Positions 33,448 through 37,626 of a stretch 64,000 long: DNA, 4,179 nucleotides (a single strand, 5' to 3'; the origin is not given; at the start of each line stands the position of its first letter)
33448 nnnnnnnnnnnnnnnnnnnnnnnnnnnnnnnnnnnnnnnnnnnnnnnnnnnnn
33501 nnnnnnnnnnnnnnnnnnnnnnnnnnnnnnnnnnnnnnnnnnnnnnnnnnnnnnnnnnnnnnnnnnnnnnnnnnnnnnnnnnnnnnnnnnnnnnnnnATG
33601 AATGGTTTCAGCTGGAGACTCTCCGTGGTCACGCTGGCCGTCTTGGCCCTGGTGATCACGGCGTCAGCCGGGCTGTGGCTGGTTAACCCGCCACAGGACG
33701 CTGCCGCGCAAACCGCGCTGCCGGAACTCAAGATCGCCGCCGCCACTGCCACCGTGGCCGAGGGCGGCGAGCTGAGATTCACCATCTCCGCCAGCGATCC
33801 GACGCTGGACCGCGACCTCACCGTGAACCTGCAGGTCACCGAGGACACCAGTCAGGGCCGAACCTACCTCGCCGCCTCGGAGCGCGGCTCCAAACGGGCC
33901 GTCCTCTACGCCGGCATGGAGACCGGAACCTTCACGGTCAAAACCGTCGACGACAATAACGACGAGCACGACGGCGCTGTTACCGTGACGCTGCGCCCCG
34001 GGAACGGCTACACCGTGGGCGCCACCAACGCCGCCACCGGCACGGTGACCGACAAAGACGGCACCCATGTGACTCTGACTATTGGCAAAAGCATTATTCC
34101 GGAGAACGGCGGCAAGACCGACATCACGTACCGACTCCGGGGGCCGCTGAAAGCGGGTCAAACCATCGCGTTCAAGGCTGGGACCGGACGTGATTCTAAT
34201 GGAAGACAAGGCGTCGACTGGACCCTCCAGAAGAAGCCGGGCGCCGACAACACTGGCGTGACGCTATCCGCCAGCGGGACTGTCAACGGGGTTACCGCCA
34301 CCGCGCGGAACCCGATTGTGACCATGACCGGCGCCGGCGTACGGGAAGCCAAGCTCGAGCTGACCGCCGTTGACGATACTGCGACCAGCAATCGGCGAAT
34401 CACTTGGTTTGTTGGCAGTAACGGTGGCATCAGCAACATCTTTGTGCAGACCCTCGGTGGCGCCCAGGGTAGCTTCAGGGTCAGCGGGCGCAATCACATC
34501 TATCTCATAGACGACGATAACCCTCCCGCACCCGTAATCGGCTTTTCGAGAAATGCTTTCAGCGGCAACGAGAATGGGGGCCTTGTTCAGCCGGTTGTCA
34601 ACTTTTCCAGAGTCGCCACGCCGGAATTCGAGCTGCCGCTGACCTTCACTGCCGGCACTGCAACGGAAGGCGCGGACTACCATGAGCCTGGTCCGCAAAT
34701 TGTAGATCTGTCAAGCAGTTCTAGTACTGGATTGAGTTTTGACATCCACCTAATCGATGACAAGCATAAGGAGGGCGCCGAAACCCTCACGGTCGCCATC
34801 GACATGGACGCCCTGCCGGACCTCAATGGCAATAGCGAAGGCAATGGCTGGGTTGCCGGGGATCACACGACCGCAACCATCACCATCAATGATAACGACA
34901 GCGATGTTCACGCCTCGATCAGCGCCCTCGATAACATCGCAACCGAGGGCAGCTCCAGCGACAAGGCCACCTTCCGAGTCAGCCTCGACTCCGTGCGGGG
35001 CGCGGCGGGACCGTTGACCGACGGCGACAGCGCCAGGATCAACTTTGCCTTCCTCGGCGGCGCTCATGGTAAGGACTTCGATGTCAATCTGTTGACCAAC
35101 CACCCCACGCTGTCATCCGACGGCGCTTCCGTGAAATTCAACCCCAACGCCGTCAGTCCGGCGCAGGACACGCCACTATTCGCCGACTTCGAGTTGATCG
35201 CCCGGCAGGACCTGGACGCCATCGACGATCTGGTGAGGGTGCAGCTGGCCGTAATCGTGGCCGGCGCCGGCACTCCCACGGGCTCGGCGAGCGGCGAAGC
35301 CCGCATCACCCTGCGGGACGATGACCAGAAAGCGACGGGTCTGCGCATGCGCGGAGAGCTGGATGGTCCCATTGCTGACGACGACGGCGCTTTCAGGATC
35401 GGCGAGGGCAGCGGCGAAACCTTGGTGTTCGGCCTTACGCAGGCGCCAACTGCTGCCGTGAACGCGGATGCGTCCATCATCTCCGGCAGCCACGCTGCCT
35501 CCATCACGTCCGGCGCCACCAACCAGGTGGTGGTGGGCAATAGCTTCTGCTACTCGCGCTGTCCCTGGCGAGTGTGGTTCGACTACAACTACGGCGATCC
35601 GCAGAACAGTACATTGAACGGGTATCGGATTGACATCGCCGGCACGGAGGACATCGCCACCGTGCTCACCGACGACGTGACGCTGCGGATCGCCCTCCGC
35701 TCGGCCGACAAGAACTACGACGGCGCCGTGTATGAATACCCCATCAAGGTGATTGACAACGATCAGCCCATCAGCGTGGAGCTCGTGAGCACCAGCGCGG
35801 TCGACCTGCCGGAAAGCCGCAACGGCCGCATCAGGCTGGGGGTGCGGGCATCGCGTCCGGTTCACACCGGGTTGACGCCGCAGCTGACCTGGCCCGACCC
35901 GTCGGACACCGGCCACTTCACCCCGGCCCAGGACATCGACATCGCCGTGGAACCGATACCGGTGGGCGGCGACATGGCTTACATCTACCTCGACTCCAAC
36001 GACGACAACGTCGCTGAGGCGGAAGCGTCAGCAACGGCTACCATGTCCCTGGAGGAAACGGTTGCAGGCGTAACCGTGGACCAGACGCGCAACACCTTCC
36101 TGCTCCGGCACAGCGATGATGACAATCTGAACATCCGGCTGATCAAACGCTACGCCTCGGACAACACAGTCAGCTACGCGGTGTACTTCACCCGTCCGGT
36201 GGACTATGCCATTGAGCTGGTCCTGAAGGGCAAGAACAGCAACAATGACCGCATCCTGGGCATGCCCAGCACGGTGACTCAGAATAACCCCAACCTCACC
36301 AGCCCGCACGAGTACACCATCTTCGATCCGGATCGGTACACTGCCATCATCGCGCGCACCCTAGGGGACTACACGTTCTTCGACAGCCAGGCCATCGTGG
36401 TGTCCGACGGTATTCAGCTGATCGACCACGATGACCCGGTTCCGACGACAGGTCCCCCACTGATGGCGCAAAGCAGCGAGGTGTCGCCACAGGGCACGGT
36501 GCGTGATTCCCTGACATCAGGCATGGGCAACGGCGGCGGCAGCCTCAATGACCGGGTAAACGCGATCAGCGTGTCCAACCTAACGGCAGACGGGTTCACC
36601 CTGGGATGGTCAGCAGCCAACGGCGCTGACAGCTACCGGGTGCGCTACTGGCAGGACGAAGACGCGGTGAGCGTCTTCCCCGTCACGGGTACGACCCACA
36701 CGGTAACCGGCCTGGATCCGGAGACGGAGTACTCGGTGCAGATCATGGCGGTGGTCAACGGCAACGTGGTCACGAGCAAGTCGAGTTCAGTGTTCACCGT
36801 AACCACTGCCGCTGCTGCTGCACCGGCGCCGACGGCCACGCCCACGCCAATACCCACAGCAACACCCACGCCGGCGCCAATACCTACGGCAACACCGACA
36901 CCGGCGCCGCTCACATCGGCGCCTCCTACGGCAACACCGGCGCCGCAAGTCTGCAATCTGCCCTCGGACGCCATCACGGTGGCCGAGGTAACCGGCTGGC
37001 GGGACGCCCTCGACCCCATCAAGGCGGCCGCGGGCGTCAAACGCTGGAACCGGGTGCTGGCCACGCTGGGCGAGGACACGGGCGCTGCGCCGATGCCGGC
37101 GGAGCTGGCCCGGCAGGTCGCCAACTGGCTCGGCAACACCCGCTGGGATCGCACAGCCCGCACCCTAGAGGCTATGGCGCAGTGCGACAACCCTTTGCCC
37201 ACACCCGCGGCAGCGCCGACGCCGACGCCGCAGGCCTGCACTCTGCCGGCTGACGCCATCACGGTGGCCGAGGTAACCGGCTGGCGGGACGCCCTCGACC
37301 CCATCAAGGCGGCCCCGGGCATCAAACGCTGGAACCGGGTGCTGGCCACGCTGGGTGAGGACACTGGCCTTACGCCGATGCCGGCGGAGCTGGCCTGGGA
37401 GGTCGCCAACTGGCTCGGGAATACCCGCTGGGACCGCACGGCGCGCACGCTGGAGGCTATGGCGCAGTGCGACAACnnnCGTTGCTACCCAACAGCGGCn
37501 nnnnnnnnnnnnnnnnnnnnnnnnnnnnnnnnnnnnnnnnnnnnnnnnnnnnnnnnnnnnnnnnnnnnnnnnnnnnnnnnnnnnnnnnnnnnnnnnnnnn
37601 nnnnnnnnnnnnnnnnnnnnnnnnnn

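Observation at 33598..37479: Secreted 1,294-aa protein combining Calx-beta-like, FN3 and a tandemly duplicated novel Cys-bounded C-terminal domain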

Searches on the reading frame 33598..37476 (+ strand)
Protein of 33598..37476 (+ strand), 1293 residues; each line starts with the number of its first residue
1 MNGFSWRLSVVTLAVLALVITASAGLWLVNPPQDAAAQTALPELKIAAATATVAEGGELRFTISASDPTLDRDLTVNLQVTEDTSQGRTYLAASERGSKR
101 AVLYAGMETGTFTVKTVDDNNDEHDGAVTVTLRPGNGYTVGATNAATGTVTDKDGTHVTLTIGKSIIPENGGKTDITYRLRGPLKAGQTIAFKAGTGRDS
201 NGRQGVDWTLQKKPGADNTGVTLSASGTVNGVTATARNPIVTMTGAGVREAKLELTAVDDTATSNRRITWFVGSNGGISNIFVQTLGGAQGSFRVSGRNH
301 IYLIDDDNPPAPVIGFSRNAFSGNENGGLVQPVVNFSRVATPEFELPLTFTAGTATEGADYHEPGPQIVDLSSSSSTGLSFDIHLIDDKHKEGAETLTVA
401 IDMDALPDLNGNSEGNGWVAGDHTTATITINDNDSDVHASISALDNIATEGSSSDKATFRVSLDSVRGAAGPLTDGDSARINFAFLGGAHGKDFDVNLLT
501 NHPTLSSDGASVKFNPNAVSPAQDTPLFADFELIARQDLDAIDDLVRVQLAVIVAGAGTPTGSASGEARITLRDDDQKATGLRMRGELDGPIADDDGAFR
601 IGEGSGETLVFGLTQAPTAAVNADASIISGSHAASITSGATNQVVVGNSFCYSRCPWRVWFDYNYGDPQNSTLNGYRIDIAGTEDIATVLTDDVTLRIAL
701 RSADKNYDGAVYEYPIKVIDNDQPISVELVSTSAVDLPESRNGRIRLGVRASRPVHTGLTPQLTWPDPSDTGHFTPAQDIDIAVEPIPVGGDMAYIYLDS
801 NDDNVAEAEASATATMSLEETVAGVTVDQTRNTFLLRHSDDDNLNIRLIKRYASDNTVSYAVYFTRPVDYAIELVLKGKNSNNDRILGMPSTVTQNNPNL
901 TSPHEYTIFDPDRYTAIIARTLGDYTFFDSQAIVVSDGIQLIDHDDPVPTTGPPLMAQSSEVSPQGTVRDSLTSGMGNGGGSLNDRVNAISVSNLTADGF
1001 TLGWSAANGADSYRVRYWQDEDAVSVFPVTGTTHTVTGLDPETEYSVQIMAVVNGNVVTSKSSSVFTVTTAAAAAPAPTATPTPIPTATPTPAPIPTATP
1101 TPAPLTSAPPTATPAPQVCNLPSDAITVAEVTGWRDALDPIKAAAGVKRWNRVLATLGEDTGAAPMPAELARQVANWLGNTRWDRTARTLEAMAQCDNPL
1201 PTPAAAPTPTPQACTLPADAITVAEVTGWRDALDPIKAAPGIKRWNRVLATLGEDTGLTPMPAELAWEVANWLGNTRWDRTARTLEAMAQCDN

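Call 3: search_protein_families(library=pfam, proteins=[window:33598-37476:+], max_evalue=1)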
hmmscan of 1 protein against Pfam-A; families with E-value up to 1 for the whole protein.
window:33598-37476:+ (1293 aa): 6 families
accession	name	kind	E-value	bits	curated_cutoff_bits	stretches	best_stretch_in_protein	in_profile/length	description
PF00041.27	fn3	-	3e-10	40.6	25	1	988-1055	4-72/84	Fibronectin type III domain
PF03160.20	Calx-beta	-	1.3e-09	38.6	27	2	311-434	5-119/119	Calx-beta domain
PF18412.6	Wza_C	-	0.0085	16.3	25.8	0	1145-1155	1-11/30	Outer-membrane lipoprotein Wza C-terminal domain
PF17547.7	DUF5462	-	0.088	12.6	25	0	36-97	55-115/157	Family of unknown function (DUF5462)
PF01894.22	UPF0047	-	0.1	13.2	27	1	411-444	14-49/117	Uncharacterised protein family UPF0047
PF25300.1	Fn3_Dep-1_3rd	-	0.14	12.4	26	0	206-232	15-41/85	Dep-1 third Fn3-like domain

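Call 8: search_protein_families(library=ncbifam, proteins=[window:33598-37476:+], max_evalue=10)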
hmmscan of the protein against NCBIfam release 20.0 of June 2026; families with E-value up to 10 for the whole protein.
window:33598-37476:+ (1293 aa): 3 families
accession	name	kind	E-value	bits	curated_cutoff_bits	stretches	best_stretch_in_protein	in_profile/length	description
NF045607.1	exo_Victor_syst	equivalog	0.018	15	35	0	1261-1284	37-60/82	XrtV sorting system accessory protein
NF038115.1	SVAGG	subfamily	0.03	13.4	150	1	97-191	211-299/407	SVAGG family GlyGly-CTERM protein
NF040942.2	hypo_ExtJ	equivalog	0.16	12.4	52.5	1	142-174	20-56/77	selenite/tellurite reduction operon protein ExtJ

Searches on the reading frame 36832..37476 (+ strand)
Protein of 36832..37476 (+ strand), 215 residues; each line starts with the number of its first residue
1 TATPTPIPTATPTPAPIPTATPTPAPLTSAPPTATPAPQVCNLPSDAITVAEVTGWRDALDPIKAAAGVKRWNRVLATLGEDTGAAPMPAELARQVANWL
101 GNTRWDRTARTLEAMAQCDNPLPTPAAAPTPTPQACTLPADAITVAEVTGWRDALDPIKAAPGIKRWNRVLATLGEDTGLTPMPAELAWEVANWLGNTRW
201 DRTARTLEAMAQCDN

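Call 20: predict_structure(protein=window:36832-37476:+)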
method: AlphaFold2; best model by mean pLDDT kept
length: 215 residues; sequences in the alignment: 1
mean_pLDDT: 58.8   pTM: 0.29
mean pLDDT of the five models: 58.8, 50.6, 49.4, 49.0, 44.9
residues with pLDDT >= 90: 0; 70-90: 35; 50-70: 123; < 50: 57
segments of 3 or more residues with pLDDT < 50: 18-22, 24-40, 80-85, 120-135, 176-180
pLDDT, mean of each block of 10 residues (from residue 1): 52 51 43 42 60 65 60 56 54 70 71 66 39 51 66 66 56 51 68 71 74 60
secondary structure, 60 per line:
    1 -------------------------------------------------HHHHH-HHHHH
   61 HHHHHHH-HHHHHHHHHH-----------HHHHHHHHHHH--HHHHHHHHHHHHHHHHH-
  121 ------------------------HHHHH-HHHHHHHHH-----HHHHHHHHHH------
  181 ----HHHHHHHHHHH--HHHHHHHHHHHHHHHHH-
elements in order: H50-54 H56-67 H69-78 H90-100 H103-119 H145-149 H151-159 H165-174 H185-195 H198-214

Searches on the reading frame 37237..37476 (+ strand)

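Call 7: search_protein_families(library=pfam, proteins=[window:37237-37476:+], max_evalue=10)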
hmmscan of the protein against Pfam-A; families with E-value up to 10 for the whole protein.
seq(80 aa): 1 family
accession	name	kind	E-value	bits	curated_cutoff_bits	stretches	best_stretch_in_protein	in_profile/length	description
PF18412.6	Wza_C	-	0.34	11.2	25.8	1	29-37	3-11/30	Outer-membrane lipoprotein Wza C-terminal domain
